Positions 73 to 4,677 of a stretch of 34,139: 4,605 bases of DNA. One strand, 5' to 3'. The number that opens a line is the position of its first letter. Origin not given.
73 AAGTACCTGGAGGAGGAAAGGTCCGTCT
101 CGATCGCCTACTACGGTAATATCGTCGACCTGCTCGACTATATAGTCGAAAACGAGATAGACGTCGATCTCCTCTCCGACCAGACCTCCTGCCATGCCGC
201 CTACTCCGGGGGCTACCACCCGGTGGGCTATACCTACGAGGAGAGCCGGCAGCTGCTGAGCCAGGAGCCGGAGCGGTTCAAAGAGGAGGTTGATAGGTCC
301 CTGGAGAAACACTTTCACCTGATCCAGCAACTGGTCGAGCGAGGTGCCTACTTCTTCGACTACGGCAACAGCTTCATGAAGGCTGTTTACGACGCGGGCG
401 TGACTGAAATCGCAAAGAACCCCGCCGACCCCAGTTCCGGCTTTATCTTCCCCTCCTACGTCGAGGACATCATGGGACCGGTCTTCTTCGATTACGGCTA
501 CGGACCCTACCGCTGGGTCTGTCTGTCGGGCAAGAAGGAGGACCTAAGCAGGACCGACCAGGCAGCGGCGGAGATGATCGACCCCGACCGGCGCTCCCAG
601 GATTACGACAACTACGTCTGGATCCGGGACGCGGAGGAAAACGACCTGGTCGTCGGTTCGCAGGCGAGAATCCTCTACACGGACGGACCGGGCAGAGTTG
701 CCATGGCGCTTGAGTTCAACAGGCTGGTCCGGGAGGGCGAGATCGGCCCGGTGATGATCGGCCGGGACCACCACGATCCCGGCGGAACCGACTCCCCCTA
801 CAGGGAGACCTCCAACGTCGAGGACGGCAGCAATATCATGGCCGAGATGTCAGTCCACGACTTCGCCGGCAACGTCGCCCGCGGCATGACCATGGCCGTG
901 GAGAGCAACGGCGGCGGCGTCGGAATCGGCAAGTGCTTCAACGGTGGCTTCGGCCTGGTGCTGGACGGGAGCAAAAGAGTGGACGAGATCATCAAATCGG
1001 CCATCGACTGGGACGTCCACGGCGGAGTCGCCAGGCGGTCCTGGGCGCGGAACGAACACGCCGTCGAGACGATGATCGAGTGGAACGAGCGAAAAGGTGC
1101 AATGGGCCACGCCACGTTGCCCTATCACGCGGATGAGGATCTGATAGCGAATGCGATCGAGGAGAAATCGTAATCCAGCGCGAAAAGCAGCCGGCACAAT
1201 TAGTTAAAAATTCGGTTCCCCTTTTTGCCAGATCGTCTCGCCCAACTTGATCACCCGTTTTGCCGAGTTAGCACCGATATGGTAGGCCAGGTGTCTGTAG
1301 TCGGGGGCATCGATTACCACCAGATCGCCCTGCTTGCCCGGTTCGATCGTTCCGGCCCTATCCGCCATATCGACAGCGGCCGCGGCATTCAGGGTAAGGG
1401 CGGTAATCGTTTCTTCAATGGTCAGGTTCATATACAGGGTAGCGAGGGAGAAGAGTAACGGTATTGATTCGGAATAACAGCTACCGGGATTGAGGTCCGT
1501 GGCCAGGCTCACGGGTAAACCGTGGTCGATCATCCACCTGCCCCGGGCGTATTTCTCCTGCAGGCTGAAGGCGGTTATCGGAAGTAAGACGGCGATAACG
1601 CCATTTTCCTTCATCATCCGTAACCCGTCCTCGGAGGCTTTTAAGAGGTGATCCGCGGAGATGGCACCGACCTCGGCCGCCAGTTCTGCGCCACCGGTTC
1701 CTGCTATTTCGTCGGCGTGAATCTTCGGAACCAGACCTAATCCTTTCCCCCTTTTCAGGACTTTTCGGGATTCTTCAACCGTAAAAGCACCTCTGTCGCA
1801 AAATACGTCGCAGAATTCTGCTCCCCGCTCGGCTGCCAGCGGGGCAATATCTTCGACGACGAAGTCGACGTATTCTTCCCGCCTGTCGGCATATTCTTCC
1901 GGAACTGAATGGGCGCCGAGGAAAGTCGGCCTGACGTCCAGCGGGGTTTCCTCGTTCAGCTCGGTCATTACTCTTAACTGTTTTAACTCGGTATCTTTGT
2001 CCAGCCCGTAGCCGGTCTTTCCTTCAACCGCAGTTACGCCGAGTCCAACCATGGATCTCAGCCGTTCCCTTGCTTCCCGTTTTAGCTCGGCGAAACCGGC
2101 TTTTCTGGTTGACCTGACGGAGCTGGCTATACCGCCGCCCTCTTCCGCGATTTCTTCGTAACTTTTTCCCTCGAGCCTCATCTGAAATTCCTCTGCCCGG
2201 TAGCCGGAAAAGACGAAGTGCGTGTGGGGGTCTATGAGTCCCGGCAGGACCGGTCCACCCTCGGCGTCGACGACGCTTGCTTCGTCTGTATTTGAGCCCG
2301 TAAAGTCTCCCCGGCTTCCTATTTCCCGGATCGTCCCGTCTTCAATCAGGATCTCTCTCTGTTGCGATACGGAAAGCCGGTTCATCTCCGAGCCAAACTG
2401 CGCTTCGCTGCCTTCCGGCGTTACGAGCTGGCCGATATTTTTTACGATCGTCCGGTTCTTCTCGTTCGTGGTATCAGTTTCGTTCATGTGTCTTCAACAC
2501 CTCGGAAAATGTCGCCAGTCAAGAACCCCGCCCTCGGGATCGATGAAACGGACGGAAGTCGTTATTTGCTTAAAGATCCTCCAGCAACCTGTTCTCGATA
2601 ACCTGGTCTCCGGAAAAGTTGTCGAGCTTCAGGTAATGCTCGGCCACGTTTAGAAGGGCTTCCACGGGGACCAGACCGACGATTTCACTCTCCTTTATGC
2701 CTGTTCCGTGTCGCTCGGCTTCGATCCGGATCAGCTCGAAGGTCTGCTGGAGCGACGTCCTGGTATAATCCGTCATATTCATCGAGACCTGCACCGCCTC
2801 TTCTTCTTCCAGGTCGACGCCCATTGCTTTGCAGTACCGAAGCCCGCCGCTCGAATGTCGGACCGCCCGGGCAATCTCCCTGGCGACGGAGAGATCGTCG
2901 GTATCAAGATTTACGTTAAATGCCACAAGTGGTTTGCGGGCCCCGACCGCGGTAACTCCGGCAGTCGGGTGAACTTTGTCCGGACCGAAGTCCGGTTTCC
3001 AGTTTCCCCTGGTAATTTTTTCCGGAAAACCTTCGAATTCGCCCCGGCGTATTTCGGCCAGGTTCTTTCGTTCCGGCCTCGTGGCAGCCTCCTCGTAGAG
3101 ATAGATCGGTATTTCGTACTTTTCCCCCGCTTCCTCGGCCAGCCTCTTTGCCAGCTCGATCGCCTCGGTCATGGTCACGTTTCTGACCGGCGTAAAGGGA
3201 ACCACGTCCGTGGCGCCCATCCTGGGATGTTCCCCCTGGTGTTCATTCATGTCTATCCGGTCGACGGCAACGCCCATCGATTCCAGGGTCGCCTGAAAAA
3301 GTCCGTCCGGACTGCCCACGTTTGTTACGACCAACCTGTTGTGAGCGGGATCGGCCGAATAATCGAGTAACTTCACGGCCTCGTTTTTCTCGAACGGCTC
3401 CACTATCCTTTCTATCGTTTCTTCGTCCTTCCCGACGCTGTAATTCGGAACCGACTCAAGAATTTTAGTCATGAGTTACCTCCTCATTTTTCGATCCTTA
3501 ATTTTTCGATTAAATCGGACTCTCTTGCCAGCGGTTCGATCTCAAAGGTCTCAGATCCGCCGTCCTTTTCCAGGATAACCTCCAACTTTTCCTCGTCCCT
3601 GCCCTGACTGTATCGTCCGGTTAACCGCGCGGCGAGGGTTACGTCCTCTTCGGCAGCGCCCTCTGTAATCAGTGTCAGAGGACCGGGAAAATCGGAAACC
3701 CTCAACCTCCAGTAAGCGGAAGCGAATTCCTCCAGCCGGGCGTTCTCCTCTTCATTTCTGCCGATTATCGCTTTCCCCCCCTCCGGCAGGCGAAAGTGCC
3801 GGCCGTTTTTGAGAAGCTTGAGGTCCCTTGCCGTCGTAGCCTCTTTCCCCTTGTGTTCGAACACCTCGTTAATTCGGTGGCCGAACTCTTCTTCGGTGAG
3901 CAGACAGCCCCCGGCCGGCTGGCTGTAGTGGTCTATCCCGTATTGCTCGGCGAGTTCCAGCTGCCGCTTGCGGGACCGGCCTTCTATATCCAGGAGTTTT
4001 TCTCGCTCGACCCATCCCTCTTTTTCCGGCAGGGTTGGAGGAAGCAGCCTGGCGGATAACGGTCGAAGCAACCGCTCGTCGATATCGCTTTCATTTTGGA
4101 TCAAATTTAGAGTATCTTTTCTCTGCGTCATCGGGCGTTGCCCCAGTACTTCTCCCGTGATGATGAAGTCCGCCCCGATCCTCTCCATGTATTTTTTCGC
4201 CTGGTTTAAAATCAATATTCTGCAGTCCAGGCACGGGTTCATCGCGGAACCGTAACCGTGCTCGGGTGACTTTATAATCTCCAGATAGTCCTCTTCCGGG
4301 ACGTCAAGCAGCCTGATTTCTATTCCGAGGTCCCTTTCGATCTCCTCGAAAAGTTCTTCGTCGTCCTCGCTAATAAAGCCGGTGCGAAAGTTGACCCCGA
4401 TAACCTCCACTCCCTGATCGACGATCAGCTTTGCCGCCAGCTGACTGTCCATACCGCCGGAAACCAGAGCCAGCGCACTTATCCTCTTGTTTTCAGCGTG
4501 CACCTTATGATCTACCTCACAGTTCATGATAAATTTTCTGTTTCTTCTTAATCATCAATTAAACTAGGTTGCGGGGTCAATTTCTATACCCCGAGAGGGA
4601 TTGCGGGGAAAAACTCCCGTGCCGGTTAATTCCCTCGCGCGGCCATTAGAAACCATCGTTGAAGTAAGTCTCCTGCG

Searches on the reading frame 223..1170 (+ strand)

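Call 40: search_protein_families(library=pfam, proteins=[window:223-1170:+], max_evalue=0.00001)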
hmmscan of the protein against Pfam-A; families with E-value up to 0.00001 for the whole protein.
window:223-1170:+ (316 aa): 2 families
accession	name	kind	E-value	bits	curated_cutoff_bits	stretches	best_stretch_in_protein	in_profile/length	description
PF17392.7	Urocanase_C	-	1.9e-73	246.5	23.6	1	88-284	2-194/196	Urocanase C-terminal domain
PF01175.24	Urocanase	-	2e-18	67.3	23.2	1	2-83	138-209/209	Urocanase Rossmann-like domain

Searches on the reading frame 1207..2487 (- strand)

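Call 40: search_protein_families(library=pfam, proteins=[window:1207-2487:-], max_evalue=0.00001)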
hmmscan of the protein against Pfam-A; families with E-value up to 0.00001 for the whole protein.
window:1207-2487:- (427 aa): 2 families
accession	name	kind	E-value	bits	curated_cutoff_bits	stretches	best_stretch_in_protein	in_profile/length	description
PF07969.17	Amidohydro_3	-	1.5e-22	81.2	29.7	2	130-395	152-447/472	Amidohydrolase family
PF01979.26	Amidohydro_1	-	8.2e-18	65.2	25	1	80-417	2-343/345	Amidohydrolase family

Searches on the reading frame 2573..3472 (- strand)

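Call 40: search_protein_families(library=pfam, proteins=[window:2573-3472:-], max_evalue=0.00001)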
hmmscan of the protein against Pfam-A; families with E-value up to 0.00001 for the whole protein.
window:2573-3472:- (300 aa): 2 families
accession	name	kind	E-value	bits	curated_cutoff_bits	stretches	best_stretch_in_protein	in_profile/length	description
PF07837.17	FTCD_N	-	5.8e-70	235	27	1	4-179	1-176/176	Formiminotransferase domain, N-terminal subdomain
PF02971.19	FTCD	-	1.9e-25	89.9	24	1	182-285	2-111/145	Formiminotransferase domain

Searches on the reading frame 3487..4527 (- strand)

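Call 40: search_protein_families(library=pfam, proteins=[window:3487-4527:-], max_evalue=0.00001)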
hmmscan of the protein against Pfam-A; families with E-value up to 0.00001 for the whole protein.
window:3487-4527:- (347 aa): 3 families
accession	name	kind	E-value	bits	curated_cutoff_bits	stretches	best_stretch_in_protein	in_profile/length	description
PF18297.6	NFACT-R_2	-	3.9e-25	88.4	26.9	1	242-336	1-98/104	NFACT protein RNA binding domain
PF02568.20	ThiI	-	2.3e-11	44.1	20.5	1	18-157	6-144/197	Thiamine biosynthesis protein (ThiI)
PF03054.22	tRNA_Me_trans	-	1.5e-06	28.5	20.6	1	20-127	5-127/202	tRNA methyl transferase HUP domain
